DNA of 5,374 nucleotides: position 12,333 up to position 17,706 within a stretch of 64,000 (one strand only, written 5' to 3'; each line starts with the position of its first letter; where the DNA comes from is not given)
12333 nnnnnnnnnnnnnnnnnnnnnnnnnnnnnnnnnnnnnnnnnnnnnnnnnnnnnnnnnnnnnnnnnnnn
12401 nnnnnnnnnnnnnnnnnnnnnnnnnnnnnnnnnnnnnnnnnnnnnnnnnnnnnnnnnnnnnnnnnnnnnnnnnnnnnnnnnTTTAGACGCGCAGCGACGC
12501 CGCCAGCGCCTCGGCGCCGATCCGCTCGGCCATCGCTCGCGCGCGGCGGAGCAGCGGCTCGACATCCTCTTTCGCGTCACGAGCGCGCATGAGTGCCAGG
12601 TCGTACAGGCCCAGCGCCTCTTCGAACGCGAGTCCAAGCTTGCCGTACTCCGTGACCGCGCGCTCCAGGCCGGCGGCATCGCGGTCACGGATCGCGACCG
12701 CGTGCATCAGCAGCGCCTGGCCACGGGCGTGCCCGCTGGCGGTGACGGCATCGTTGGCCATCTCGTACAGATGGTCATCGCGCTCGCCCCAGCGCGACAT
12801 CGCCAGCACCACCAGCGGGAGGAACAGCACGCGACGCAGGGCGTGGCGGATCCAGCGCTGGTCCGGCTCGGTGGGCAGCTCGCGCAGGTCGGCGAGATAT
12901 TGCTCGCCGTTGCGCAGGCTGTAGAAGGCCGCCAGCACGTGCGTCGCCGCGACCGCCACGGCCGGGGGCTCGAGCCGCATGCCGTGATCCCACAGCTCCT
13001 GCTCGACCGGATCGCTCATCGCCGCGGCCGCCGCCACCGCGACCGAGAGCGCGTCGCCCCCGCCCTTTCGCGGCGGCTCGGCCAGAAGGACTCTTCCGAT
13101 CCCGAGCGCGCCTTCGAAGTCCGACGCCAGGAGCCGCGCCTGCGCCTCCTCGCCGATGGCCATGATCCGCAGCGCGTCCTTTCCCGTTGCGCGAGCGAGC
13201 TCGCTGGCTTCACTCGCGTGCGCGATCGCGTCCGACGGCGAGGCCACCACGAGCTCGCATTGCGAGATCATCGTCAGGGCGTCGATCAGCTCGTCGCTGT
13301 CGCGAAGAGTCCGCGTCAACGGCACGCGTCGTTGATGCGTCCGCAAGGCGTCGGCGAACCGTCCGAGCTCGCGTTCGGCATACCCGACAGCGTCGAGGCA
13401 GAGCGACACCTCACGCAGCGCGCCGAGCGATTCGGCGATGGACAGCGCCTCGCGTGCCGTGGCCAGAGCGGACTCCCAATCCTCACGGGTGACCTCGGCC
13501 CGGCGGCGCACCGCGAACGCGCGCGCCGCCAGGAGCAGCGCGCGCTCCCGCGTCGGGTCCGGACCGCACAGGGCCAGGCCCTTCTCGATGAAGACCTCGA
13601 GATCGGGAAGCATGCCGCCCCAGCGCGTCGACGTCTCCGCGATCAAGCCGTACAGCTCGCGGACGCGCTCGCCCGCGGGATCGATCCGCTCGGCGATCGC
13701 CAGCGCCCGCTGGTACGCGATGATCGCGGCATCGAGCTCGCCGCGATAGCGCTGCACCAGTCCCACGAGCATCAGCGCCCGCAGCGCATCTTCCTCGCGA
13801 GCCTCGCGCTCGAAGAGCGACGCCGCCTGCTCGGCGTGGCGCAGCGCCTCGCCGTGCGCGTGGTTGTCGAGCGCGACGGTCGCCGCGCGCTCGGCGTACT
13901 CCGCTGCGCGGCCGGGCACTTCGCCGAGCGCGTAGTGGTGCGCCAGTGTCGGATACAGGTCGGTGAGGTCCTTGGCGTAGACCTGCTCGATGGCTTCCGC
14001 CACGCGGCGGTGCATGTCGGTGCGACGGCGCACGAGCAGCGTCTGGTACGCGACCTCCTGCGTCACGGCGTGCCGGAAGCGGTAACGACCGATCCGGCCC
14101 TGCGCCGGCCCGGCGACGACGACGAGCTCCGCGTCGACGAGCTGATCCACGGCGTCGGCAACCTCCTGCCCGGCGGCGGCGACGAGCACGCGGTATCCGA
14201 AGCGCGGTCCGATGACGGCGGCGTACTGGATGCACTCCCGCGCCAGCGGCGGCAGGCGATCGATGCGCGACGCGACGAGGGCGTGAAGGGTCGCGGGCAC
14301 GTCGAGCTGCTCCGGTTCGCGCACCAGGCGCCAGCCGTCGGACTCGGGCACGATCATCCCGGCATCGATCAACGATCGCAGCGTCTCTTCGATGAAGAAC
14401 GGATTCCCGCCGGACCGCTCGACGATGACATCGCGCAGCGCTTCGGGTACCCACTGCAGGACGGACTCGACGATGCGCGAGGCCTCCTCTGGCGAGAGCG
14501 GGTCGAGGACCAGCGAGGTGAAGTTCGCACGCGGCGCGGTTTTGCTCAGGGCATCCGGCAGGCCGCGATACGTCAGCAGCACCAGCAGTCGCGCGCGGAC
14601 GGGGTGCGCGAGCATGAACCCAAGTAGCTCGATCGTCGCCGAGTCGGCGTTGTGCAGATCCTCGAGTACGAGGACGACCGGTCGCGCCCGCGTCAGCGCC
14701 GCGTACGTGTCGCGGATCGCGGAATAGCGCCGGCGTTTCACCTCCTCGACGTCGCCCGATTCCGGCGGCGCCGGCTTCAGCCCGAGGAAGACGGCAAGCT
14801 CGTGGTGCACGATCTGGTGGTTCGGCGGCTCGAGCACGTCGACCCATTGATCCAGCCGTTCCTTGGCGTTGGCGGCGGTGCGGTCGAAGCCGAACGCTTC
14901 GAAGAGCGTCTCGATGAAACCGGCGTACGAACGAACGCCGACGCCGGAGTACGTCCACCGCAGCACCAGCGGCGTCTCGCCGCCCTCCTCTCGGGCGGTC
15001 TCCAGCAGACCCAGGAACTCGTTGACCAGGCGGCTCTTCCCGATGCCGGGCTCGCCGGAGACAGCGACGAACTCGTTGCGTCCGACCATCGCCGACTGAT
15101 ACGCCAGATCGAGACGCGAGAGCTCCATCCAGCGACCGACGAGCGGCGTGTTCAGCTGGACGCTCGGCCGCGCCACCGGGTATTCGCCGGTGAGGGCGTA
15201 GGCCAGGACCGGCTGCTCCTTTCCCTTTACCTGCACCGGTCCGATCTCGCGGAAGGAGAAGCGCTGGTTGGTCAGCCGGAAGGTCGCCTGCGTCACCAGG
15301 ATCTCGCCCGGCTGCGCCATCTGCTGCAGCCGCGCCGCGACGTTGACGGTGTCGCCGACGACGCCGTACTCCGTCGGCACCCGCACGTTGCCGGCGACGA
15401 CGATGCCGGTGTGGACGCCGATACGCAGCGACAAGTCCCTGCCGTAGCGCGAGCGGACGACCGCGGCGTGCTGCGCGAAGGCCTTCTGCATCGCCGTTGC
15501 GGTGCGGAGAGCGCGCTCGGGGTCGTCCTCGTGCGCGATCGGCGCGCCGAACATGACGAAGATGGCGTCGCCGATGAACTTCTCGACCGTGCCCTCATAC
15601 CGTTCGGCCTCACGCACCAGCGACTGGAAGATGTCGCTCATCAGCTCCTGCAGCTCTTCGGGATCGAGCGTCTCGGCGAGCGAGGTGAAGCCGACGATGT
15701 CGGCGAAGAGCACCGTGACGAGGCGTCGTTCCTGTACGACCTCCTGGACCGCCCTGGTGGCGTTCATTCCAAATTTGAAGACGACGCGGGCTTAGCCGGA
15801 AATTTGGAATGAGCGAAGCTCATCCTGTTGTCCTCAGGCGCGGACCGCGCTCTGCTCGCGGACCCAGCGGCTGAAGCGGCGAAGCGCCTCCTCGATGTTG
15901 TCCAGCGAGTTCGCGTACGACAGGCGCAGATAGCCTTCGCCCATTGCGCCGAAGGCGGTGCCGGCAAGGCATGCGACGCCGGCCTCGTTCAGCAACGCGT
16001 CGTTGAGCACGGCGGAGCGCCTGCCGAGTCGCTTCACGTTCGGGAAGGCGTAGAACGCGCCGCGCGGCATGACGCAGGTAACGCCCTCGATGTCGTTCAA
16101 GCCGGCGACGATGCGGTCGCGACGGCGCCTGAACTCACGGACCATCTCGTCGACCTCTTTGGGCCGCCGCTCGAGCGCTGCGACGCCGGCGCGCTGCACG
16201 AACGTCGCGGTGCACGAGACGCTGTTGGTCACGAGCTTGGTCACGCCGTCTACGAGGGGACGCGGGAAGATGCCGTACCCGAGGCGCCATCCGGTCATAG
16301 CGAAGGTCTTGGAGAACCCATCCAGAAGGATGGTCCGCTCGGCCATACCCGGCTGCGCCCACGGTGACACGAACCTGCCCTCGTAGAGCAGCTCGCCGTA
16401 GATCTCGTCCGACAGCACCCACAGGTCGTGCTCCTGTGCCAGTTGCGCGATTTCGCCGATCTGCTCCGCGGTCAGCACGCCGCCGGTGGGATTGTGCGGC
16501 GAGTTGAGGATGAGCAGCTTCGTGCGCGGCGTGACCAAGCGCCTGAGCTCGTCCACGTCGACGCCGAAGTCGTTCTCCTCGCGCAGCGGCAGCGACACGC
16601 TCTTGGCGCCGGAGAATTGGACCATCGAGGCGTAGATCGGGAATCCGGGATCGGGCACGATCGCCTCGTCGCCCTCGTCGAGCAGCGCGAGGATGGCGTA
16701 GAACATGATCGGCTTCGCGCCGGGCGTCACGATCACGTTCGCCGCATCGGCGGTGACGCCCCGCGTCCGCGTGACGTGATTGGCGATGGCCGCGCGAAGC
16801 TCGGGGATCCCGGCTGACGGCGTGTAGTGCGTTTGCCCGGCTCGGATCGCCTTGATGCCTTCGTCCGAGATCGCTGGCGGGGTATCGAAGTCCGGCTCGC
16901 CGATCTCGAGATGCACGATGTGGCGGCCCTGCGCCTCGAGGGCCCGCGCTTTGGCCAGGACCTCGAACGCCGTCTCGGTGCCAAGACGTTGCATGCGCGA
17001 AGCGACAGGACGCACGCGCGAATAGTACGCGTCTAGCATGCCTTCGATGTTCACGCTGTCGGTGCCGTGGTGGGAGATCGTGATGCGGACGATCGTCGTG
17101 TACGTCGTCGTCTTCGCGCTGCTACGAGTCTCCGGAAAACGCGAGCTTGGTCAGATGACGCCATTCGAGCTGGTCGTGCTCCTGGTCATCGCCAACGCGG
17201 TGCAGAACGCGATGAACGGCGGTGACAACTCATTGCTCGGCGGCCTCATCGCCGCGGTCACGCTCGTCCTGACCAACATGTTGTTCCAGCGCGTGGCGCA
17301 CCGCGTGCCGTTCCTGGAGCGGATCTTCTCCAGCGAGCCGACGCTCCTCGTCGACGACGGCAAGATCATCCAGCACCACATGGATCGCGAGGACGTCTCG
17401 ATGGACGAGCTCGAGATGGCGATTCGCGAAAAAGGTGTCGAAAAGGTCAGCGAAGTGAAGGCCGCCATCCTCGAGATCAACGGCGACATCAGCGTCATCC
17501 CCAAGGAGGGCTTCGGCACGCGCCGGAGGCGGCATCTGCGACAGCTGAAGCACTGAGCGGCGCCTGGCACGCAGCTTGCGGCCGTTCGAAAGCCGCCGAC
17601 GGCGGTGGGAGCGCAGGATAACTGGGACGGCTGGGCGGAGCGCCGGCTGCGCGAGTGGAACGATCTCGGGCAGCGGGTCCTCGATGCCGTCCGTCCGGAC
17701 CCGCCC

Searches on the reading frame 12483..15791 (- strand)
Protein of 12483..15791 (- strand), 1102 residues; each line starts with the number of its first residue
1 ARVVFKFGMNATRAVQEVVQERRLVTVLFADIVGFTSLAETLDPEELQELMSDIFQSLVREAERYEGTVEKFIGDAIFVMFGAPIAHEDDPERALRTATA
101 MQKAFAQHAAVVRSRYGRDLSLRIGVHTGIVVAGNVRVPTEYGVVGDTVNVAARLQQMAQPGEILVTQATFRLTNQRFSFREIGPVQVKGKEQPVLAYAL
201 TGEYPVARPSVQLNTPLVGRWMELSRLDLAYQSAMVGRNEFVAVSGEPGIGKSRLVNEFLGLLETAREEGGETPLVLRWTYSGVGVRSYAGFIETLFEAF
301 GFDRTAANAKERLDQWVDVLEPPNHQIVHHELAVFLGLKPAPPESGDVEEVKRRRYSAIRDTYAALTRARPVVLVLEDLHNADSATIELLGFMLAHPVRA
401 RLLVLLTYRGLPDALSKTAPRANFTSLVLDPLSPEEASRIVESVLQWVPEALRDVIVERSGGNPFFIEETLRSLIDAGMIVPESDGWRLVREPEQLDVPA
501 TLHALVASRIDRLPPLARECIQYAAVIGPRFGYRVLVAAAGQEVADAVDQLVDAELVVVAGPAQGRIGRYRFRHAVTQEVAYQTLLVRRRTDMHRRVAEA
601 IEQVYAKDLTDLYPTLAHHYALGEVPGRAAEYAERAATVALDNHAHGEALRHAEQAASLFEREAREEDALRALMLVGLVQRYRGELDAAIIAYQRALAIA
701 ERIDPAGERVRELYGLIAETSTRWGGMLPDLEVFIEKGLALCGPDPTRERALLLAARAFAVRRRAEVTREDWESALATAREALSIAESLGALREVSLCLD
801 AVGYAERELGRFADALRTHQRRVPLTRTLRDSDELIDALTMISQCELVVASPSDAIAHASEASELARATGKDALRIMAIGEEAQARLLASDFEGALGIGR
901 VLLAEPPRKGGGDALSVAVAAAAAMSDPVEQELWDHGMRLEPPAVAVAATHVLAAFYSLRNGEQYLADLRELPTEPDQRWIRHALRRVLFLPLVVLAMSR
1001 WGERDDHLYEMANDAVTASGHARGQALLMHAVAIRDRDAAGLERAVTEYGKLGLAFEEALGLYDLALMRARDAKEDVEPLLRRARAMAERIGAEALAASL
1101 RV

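Call 68: search_protein_families(library=pfam, proteins=[window:12483-15791:-], max_evalue=0.00001)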
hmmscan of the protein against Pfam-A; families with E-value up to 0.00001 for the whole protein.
window:12483-15791:- (1102 aa): 3 families
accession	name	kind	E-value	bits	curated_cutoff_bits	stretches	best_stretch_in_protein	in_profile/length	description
PF00211.25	Guanylate_cyc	-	4.9e-33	114.7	21.9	1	20-200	4-181/183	Adenylate and Guanylate cyclase catalytic domain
PF13191.12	AAA_16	-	1.6e-19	71.5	32.6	1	216-404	1-166/167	AAA ATPase domain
PF13424.12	TPR_12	-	3.7e-06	27.5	30.1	0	634-701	7-76/77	Tetratricopeptide repeat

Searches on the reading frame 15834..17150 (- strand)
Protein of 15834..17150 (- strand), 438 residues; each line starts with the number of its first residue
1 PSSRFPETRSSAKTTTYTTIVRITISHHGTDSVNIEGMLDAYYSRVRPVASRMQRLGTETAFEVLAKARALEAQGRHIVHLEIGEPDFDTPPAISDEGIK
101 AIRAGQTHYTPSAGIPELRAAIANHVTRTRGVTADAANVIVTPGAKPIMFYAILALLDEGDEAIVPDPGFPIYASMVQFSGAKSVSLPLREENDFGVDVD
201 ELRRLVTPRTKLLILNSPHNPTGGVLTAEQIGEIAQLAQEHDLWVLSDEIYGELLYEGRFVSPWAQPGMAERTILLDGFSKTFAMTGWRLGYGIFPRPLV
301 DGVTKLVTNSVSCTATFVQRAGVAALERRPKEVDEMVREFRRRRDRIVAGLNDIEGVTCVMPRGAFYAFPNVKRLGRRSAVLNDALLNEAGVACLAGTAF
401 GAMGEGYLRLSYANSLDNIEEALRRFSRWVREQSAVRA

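Call 68: search_protein_families(library=pfam, proteins=[window:15834-17150:-], max_evalue=0.00001)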
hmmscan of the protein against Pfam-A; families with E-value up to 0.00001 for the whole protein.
window:15834-17150:- (438 aa): 2 families
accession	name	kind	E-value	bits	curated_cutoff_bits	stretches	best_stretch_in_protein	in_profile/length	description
PF00155.27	Aminotran_1_2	-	3.6e-75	253.8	19.7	1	77-426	2-361/361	Aminotransferase class I and II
PF01041.23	DegT_DnrJ_EryC1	-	7.1e-07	29.2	19.8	1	157-248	61-145/360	DegT/DnrJ/EryC1/StrS aminotransferase family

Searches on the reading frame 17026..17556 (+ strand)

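Call 68: search_protein_families(library=pfam, proteins=[window:17026-17556:+], max_evalue=0.00001)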
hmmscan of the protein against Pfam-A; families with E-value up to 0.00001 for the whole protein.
window:17026-17556:+ (176 aa): 1 family
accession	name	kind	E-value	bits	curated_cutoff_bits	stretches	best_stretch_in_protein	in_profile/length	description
PF04239.17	DUF421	-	4.9e-18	65.3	23.6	1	94-162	3-71/129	YetF C-terminal domain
